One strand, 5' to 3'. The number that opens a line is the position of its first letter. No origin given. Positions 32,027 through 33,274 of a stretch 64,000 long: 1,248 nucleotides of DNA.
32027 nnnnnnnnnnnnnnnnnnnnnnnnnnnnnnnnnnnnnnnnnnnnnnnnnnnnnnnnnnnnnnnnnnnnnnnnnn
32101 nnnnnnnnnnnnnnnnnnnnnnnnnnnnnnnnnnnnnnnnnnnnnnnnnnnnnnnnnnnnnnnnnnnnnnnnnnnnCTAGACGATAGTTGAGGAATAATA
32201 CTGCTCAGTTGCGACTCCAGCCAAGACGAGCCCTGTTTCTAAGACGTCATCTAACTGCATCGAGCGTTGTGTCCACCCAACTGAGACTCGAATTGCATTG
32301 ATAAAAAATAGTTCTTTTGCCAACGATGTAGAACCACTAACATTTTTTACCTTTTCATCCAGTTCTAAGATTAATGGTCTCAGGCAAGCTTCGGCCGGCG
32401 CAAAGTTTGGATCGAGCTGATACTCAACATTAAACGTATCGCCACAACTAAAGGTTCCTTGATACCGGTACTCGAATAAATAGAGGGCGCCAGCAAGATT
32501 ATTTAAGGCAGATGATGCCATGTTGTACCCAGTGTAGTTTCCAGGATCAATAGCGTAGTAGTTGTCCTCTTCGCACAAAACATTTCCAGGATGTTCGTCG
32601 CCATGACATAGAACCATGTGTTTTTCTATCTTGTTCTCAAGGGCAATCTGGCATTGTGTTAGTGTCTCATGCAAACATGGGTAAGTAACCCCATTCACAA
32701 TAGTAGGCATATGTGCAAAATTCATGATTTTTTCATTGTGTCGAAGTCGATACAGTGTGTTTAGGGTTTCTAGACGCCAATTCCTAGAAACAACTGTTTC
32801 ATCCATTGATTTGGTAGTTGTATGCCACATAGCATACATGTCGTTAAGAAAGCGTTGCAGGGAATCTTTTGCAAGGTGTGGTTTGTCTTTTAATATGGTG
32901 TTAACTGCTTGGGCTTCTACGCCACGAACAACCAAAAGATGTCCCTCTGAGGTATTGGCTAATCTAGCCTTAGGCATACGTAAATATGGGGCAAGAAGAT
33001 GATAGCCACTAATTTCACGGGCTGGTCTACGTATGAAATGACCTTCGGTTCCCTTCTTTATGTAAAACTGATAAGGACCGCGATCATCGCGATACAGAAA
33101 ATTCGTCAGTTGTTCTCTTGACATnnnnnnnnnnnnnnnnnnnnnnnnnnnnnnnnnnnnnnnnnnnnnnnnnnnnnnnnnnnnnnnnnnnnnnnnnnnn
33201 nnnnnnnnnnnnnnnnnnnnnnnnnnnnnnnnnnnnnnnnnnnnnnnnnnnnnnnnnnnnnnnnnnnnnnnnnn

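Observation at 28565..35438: Tightly packed seven-gene minus-strand operon: CofD/YvcK-like, GT2, APH-like kinase, EEP, ChbG deacetylase and two unknowns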

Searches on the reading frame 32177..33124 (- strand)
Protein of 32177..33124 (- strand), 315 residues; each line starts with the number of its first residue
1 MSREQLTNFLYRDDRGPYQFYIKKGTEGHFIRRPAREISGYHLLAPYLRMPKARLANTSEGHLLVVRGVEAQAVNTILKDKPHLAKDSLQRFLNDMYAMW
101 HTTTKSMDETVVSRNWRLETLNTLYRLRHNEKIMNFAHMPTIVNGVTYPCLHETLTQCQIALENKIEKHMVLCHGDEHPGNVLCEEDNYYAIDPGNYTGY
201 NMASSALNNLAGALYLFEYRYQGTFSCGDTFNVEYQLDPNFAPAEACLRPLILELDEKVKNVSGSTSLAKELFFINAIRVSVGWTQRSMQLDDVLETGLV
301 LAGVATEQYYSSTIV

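Call 3: search_protein_families(library=pfam, proteins=[window:32177-33124:-], max_evalue=0.01)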
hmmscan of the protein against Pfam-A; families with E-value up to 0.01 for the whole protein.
window:32177-33124:- (315 aa): 2 families
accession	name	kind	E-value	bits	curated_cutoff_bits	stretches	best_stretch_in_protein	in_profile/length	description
PF01633.27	Choline_kinase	-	0.0014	18.5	29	1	87-209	86-202/300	Choline/ethanolamine kinase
PF01636.29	APH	-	0.0019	18.5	23.2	1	153-195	149-195/239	Phosphotransferase enzyme family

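Call 4: search_protein_families(library=ncbifam, proteins=[window:32177-33124:-], max_evalue=0.01)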
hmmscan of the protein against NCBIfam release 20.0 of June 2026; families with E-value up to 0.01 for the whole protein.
window:32177-33124:- (315 aa): 0 families

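Call 14: find_homologous_proteins(query=window:32177-33124:-, max_evalue=0.001)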
Query window:32177-33124:- (315 aa): 7 proteins with E <= 0.001 among 1053 candidates.
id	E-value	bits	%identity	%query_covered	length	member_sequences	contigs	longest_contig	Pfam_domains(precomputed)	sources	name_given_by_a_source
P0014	4.0e-213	724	99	100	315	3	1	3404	-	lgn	-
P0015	2.2e-89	318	48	100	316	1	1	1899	-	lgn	-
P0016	4.4e-89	317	47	100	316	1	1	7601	-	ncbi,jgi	-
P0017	3.3e-87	311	47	99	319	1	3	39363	-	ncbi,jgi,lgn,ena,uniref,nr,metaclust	ncbi:MAG: hypothetical protein UV73_C0014G0022 [Candidatus Gottesmanbacteria bacterium GW2011_GWA2_4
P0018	8.3e-82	293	46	100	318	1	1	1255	-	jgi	jgi:hypothetical protein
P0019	2.0e-63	233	49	69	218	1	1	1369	-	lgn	-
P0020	6.1e-46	175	47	56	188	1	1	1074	-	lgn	-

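Call 15: find_encoding_contigs(protein=P0017, flank=10000, max_places=4)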
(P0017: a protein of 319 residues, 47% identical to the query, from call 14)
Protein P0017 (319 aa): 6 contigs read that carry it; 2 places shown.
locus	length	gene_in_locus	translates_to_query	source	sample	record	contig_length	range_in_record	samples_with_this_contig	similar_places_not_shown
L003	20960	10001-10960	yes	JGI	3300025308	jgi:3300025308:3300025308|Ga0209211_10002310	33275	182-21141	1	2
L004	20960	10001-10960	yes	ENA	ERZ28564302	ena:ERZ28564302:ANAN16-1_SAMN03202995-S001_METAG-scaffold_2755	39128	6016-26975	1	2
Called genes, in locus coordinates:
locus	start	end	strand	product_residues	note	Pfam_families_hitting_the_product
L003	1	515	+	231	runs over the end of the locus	?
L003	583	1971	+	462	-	PF11329:DUF3131 (weak), PF10091:Glycoamylase (weak)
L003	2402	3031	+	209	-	PF08843:AbiEii (weak)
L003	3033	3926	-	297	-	PF00687:Ribosomal_L1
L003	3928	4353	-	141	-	PF03946:Ribosomal_L11_N, PF00298:Ribosomal_L11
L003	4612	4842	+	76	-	-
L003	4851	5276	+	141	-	-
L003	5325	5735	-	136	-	-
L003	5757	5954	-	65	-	-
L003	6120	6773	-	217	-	PF02357:NusG, PF00467:KOW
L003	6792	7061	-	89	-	PF00584:SecE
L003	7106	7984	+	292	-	PF00483:NTP_transferase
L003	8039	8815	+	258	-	PF04794:YdjC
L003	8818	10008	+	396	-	PF13641:Glyco_tranf_2_3, PF00535:Glycos_transf_2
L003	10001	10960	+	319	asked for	-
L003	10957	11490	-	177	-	-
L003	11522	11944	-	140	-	-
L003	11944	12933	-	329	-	-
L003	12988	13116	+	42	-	-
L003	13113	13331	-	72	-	-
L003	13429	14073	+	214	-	PF01351:RNase_HII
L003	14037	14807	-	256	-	PF13453:Zn_ribbon_TFIIB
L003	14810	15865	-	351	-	PF13472:Lipase_GDSL_2 (weak)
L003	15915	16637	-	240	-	-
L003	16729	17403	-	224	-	-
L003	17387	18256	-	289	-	-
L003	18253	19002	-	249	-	-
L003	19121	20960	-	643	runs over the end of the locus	-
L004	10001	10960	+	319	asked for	-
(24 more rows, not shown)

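Call 16: find_encoding_contigs(protein=P0016, flank=10000, max_places=4)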
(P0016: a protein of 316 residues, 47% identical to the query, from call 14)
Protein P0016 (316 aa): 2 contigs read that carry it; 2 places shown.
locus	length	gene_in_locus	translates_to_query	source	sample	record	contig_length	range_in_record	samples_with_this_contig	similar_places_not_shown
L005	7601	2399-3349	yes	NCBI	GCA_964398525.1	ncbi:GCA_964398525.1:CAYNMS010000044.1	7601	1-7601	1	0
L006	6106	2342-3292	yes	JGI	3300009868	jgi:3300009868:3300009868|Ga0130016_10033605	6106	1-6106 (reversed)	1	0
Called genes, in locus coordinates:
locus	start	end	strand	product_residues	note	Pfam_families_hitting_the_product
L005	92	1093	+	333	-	PF01933:CofD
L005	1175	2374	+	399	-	PF00535:Glycos_transf_2, PF13641:Glyco_tranf_2_3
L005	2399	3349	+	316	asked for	-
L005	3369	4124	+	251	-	PF03372:Exo_endo_phos, PF23226:Exo_endo_phos_PGAP2IP (faint)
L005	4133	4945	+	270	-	PF04794:YdjC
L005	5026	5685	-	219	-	-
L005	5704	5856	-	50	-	-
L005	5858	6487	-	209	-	-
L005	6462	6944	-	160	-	PF09397:FtsK_gamma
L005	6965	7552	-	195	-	PF11074:DUF2779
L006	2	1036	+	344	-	?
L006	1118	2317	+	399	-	PF00535:Glycos_transf_2, PF13641:Glyco_tranf_2_3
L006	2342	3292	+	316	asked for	-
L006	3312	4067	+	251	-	PF03372:Exo_endo_phos, PF23226:Exo_endo_phos_PGAP2IP (faint)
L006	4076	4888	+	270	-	PF04794:YdjC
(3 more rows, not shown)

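Call 19: search_solved_structures(query=window:32177-33124:-, max_evalue=10, show_alignments=2)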
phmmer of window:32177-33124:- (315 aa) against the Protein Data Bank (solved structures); distinct sequences matched with E-value up to 10: 3.
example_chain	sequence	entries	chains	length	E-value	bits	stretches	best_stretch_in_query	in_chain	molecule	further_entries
3f7w_A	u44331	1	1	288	0.17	14.4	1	173-220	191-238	putative fructosamine-3-kinase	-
6oid_A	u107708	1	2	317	1.3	11.6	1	154-213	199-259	Protein-ribulosamine 3-kinase, chloroplastic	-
9yed_CP1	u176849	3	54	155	1.3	11.6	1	99-167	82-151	Chemotaxis protein PomB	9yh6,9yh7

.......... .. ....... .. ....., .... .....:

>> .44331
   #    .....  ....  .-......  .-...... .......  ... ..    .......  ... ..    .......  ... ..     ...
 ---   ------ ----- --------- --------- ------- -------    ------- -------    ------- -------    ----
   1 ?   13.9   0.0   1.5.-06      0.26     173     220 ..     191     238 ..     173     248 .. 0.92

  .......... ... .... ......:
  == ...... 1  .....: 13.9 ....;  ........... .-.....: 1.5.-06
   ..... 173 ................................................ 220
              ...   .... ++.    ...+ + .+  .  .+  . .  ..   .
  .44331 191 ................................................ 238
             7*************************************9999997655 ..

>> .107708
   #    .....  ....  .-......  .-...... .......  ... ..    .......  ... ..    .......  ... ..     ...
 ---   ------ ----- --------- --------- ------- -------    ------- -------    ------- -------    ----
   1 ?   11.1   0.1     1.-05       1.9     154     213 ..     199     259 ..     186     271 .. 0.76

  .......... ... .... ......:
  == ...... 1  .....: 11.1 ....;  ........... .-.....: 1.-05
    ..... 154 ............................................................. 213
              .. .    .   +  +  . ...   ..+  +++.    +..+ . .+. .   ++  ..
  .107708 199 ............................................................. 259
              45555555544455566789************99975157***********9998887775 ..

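Call 35: find_related_loci(query=A3, collection=genome_contigs, flank=10000)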
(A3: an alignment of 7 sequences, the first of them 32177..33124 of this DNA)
Query A3 (315 aa) in genome_contigs; peptide patterns used: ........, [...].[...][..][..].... (x = any residue, [..] = any of these).
57 stretches matched a pattern; 3 encode a relative of the query (tblastn E <= 1e-3); 3 distinct loci.
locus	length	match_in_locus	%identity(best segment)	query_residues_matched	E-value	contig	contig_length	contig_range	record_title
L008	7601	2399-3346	47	1-315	1e-97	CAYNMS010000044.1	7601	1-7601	MAG TPA_asm: uncultured Pseudomonadales bacterium isolate SRP239054_co1_52 genome assembly, contig: NODE_8156_length_760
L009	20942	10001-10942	47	4-315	1e-95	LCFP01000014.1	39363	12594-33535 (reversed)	MAG: Candidatus Gottesmanbacteria bacterium GW2011_GWA2_43_14 UV73_C0014, whole genome shotgun sequence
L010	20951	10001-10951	47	1-315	8e-92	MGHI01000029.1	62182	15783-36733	MAG: Candidatus Woesebacteria bacterium RIFCSPLOWO2_01_FULL_39_61 rifcsplowo2_01_scaffold_403, whole genome shotgun sequ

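Call 39: search_protein_families(library=pfam, proteins=[L010:9131-9916:+, L010:10982-12217:+, L010:6184-6888:+, L010:6917-7915:+, L010:4362-6161:+, L010:3208-4365:+, L010:2085-3182:+, L010:12185-13000:-, L010:13073-14401:-, L003:7106-7984:+], max_evalue=0.01)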
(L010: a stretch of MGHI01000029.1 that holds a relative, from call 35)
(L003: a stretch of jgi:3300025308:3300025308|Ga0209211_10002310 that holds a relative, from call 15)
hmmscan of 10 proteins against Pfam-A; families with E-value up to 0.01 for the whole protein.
L010:9131-9916:+ (261 aa): 2 families
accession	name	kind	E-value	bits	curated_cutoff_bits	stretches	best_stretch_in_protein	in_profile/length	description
PF01522.26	Polysacc_deac_1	-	4.1e-28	98.3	23.1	1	73-205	4-123/124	Polysaccharide deacetylase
PF03065.20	Glyco_hydro_57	-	0.0055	16.5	21.2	1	134-214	96-177/291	Glycosyl hydrolase family 57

L010:10982-12217:+ (411 aa): 8 families
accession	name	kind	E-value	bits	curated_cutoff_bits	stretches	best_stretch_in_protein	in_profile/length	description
PF00483.29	NTP_transferase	-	3.5e-20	73.1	21.2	1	10-205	2-206/245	Nucleotidyl transferase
PF00132.30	Hexapep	-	4.1e-20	71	27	5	265-299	2-36/36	Bacterial transferase hexapeptide (six repeats)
PF25084.1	LbH_EIF2B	-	1.1e-12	48.4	54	2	253-329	10-84/105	EIF2B subunit epsilon LbH domain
PF12804.13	NTP_transf_3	-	4.2e-06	27.5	27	1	10-110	1-91/160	MobA-like NTP transferase domain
PF07959.18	Fucose_pyrophosphorylase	-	0.00093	18.7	34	0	233-310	266-336/418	Fucose pyrophosphorylase domain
PF21711.3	DCTN5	-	0.0022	18.1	40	0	267-307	98-138/182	Dynactin subunit 5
PF24894.1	Hexapep_GlmU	-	0.0086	16.6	23.3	0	300-345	34-80/104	GlmU-like, C-terminal hexapeptide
PF14602.12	Hexapep_2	-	0.0096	16.1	27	0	335-344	3-12/34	Hexapeptide repeat of succinyl-transferase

L010:6184-6888:+ (234 aa): 1 family
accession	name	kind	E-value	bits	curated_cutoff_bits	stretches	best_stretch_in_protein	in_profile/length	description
PF04794.17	YdjC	-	2.9e-43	149.1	29.7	1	4-217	2-265/266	YdjC-like protein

L010:6917-7915:+ (332 aa): 1 family
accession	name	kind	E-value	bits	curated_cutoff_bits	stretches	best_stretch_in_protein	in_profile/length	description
PF01933.23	CofD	-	5.2e-70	236.3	30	1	6-296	1-280/290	2-phospho-L-lactate transferase CofD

L010:4362-6161:+ (599 aa): 3 families
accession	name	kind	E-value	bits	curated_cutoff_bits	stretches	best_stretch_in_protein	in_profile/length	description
PF00285.26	Citrate_synt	-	2.8e-20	73.1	27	1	282-586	67-355/357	Citrate synthase, C-terminal domain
PF00549.24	Ligase_CoA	-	4.5e-10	40.2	24.5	1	177-301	1-127/128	CoA-ligase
PF13607.11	Succ_CoA_lig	-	0.00051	20.2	27.4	1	171-314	1-135/138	Succinyl-CoA ligase like flavodoxin domain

L010:3208-4365:+ (385 aa): 3 families
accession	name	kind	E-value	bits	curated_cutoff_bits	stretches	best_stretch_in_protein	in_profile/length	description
PF16114.10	Citrate_bind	-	7e-53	179.2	26.8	1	216-385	3-172/177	ATP citrate lyase citrate-binding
PF24948.1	Citrate_synth_N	-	4.4e-24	85.6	83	1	6-204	5-232/232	ATP-citrate synthase ATP-grasp domain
PF08442.15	ATP-grasp_2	-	0.0016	18.5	29.5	1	7-131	3-138/202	ATP-grasp domain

L010:2085-3182:+ (365 aa): 1 family
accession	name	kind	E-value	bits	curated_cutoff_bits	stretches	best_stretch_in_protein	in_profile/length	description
PF13672.11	PP2C_2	-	3.9e-10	40.1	24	1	64-310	8-182/209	Protein phosphatase 2C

L010:12185-13000:- (271 aa): 5 families
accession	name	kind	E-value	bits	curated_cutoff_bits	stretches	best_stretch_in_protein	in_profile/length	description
PF08282.18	Hydrolase_3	-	8.7e-44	150.6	20.9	1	12-260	1-255/255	haloacid dehalogenase-like hydrolase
PF05116.19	S6PP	-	1.6e-13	51.3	20.3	1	143-239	119-212/247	Sucrose-6F-phosphate phosphohydrolase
PF00702.32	Hydrolase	-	6.5e-07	30.4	26.4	0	10-52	2-30/191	haloacid dehalogenase-like hydrolase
PF13419.12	HAD_2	-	0.00011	22.8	23.8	0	27-59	80-112/178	Haloacid dehalogenase-like hydrolase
PF12710.13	HAD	-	0.0069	17.3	27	0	182-223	144-187/189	haloacid dehalogenase-like hydrolase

L010:13073-14401:- (442 aa): 4 families
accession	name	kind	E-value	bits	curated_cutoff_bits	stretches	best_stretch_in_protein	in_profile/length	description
PF08245.18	Mur_ligase_M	-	1.5e-34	120.2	24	1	119-233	1-115/200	Mur ligase middle domain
PF02875.26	Mur_ligase_C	-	4.9e-32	111.9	28.4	1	284-411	1-127/127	Mur ligase, glutamate ligase domain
PF01225.30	Mur_ligase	-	4e-05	24.4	21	1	32-105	2-93/95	Mur ligase family, catalytic domain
PF00107.32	ADH_zinc_N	-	0.0005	20.5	31.8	0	366-416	45-97/129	Zinc-binding dehydrogenase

L003:7106-7984:+ (292 aa): 3 families
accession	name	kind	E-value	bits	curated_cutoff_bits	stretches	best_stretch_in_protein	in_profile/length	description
PF00483.29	NTP_transferase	-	6.9e-32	111.4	21.2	1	8-267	1-237/245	Nucleotidyl transferase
PF12804.13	NTP_transf_3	-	3.4e-05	24.5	27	1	9-73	1-61/160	MobA-like NTP transferase domain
PF01128.25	IspD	-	0.0047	17.1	27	1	9-59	3-50/221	2-C-methyl-D-erythritol 4-phosphate cytidylyltransferase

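Call 62: find_related_loci(query=A3, collection=metagenome_contigs, flank=10000)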
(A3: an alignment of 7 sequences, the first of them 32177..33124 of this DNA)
Query A3 (315 aa) in metagenome_contigs; peptide patterns used: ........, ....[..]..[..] (x = any residue, [..] = any of these).
80 stretches matched a pattern; 3 encode a relative of the query (tblastn E <= 1e-3); 3 distinct loci.
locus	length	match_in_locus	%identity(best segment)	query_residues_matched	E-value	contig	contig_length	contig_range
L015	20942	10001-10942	47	4-315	1e-95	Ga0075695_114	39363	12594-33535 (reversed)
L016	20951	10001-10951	47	1-315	7e-92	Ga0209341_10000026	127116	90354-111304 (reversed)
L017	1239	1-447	46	167-315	3e-43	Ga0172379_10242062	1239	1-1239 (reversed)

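Call 63: search_solved_structures(query=A3, max_evalue=10)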
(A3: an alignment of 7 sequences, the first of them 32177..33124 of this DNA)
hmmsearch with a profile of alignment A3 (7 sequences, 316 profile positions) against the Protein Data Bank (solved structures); distinct sequences matched with E-value up to 10: 9.
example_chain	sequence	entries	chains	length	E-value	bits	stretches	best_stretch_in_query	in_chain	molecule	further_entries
3i0o_A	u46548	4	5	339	0.022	17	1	153-193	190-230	Spectinomycin phosphotransferase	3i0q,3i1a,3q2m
3f7w_A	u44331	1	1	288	0.18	14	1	173-216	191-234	putative fructosamine-3-kinase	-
6w1s_Q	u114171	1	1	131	0.22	13.7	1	75-190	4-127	Mediator of RNA polymerase II transcription subunit 22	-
8crx_r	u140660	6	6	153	0.24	13.5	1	60-103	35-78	50S ribosomal protein L22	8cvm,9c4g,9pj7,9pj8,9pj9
5jy7_I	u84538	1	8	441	0.25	13.5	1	148-193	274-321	Maltokinase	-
2pyw_A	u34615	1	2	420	0.31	13.2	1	166-230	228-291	Uncharacterized protein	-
7emf_V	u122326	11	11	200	0.37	12.9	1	73-190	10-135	Mediator of RNA polymerase II transcription subunit 22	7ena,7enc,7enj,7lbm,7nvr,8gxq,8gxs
8t1i_Q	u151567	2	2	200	0.52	12.4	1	73-190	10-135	Mediator of RNA polymerase II transcription subunit 22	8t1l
7s3l_A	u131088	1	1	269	1.3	11.2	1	146-193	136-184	Aminoglycoside phosphotransferase family protein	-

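Call 65: search_protein_families(library=padloc, proteins=[window:32177-33124:-], max_evalue=0.01)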
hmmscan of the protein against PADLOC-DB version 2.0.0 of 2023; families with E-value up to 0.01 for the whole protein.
window:32177-33124:- (315 aa): 0 families

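Call 71: search_protein_families(library=phrogs, proteins=[window:32177-33124:-], max_evalue=0.01)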
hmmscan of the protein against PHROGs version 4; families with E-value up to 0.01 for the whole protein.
window:32177-33124:- (315 aa): 2 families
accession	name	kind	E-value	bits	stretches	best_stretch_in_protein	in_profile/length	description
phrog_4098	-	unknown function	2.5e-05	23.9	1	55-215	257-420/559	-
phrog_21938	-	unknown function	0.0095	16.3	0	90-236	107-252/342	-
